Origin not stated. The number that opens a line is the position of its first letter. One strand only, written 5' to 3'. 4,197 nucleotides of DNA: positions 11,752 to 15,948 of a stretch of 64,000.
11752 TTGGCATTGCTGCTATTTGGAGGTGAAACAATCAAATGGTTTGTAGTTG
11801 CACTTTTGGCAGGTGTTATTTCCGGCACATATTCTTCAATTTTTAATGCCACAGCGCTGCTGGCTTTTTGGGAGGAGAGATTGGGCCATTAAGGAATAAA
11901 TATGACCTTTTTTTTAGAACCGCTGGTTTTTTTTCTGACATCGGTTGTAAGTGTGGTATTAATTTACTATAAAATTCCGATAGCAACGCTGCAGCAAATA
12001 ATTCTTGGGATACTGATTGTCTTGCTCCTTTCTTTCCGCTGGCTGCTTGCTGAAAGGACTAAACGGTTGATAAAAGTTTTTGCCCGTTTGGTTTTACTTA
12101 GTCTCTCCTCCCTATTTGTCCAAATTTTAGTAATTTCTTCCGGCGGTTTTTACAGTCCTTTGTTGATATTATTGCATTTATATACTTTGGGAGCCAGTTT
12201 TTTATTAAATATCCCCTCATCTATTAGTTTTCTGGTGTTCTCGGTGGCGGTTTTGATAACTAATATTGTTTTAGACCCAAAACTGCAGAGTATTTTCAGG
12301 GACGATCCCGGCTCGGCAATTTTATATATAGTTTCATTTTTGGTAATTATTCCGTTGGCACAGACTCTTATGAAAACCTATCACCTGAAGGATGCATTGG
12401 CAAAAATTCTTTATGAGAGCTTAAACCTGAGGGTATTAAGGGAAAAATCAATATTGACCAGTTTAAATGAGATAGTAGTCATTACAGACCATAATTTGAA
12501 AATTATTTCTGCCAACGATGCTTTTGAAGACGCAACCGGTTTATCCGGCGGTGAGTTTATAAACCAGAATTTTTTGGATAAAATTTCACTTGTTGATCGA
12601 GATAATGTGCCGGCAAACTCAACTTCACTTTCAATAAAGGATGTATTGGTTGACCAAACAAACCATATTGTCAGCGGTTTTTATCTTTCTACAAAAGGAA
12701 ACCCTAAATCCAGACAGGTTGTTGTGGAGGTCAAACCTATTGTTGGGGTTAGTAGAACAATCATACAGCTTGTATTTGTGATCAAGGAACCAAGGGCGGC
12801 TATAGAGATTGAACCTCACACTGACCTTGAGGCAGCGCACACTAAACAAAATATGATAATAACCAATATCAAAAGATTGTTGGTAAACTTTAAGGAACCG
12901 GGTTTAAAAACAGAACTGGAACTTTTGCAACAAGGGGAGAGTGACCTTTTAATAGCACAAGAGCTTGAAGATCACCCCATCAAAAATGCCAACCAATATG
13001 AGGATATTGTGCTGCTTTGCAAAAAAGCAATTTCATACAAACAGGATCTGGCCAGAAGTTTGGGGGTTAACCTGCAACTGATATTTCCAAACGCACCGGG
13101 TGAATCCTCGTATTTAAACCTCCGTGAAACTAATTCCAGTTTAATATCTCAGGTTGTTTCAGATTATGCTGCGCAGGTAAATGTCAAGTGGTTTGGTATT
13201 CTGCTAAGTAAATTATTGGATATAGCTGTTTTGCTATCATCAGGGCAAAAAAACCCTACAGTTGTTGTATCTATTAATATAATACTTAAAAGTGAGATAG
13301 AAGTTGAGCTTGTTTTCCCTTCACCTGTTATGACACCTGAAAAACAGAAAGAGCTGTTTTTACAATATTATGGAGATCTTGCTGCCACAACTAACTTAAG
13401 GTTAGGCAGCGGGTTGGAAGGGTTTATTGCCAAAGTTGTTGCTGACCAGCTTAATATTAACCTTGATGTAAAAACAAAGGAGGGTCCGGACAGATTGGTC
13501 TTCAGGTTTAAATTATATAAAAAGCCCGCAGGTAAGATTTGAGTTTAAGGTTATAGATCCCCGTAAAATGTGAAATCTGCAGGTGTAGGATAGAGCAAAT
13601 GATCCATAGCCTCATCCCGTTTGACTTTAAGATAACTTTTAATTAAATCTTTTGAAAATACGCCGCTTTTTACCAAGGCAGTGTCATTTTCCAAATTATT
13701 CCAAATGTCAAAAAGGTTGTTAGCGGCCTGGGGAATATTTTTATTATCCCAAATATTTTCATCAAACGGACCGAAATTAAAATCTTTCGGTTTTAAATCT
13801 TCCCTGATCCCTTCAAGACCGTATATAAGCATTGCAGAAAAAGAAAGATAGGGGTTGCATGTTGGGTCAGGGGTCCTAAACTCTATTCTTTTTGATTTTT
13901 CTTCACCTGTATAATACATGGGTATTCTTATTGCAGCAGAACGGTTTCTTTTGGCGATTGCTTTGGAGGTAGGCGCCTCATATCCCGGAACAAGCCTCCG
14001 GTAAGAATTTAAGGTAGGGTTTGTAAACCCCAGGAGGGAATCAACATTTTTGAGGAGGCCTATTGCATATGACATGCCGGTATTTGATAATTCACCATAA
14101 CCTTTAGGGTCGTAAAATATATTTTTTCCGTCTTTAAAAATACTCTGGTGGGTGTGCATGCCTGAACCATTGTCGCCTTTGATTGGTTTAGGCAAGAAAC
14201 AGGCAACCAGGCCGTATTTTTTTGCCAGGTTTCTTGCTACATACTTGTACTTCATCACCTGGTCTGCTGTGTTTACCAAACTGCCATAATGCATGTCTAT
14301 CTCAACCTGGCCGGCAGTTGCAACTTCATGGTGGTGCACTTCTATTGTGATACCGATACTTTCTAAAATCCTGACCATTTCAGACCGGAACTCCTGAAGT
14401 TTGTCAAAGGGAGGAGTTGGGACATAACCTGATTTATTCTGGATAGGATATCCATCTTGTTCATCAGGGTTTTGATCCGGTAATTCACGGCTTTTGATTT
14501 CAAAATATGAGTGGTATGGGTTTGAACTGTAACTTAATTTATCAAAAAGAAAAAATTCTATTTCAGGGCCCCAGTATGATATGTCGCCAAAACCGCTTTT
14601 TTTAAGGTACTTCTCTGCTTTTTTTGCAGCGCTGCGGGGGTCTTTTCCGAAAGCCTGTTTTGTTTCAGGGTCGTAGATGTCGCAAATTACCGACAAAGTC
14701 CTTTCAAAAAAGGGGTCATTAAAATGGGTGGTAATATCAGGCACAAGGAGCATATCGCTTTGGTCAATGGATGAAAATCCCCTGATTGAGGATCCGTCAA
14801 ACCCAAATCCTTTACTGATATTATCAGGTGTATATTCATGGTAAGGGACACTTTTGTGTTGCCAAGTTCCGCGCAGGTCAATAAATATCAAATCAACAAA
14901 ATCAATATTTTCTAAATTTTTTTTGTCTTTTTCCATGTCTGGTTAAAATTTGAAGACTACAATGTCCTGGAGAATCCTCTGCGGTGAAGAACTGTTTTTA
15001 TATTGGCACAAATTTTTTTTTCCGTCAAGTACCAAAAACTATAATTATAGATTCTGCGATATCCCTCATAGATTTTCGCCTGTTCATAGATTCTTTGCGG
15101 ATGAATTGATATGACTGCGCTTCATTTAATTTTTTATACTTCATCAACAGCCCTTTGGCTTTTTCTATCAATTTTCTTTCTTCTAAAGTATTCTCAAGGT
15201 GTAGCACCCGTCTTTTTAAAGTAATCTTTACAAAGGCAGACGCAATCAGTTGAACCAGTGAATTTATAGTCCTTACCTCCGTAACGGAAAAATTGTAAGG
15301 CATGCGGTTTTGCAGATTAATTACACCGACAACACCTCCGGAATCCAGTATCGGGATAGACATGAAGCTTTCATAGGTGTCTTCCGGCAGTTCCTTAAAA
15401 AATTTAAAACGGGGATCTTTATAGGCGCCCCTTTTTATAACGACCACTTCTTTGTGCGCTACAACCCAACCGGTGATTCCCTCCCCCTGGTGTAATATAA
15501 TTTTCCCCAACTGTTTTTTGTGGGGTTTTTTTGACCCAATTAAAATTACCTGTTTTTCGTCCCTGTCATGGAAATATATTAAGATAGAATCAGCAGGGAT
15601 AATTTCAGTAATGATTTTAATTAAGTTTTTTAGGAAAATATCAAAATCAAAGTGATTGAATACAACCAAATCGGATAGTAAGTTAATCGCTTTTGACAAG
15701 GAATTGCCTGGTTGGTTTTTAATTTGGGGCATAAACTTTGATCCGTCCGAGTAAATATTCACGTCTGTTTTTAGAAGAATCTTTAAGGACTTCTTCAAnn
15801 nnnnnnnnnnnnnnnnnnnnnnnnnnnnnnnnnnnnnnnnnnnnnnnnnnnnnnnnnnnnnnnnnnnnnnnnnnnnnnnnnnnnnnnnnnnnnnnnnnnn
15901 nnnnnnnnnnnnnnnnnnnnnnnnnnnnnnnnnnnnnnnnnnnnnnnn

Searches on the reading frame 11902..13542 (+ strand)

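Call 48: search_protein_families(library=pfam, proteins=[window:11902-13542:+], max_evalue=0.001)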
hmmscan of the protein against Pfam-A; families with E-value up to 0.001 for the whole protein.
window:11902-13542:+ (546 aa): 3 families
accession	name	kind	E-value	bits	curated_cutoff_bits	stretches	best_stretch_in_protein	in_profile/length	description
PF00989.32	PAS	-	4.3e-08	33.6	22.6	1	183-295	5-111/113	PAS fold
PF13426.13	PAS_9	-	0.00013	22.6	27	1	190-249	2-53/103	PAS domain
PF13188.13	PAS_8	-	0.00048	20.4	21.8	0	182-227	4-49/65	PAS domain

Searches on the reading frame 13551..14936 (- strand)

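Call 86: search_protein_families(library=pfam, proteins=[window:13551-14936:-], max_evalue=0.00001)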
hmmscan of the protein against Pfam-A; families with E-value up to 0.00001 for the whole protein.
window:13551-14936:- (461 aa): 2 families
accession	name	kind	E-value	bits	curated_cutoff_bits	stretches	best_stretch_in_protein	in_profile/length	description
PF00120.29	Gln-synt_C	-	3.2e-110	368.8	24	1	98-458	2-344/344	Glutamine synthetase, catalytic domain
PF03951.24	Gln-synt_N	-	3.3e-28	97.6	33.4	1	10-90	1-82/82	Glutamine synthetase, beta-Grasp domain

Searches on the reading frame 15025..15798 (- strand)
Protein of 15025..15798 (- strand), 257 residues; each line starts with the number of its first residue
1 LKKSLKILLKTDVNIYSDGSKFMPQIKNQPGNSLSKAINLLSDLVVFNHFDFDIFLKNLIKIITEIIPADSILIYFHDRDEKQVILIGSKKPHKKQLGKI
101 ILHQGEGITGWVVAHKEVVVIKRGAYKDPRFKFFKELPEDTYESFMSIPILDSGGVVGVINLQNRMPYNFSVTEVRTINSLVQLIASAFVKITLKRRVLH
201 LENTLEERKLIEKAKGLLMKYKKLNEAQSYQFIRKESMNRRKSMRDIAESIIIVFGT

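Call 86: search_protein_families(library=pfam, proteins=[window:15025-15798:-], max_evalue=0.00001)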
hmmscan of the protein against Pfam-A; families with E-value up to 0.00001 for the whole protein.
window:15025-15798:- (257 aa): 4 families
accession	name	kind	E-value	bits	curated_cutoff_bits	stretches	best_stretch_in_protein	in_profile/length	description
PF03861.19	ANTAR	-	1.1e-19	70.3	27.3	1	200-252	2-54/54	ANTAR domain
PF13185.12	GAF_2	-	2.3e-13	50.9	28.6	1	51-189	3-135/136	GAF domain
PF01590.32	GAF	-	6.7e-12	46.5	22.4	1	54-188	4-132/133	GAF domain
PF13492.12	GAF_3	-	2.6e-06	28.3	27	1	55-188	5-126/129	GAF domain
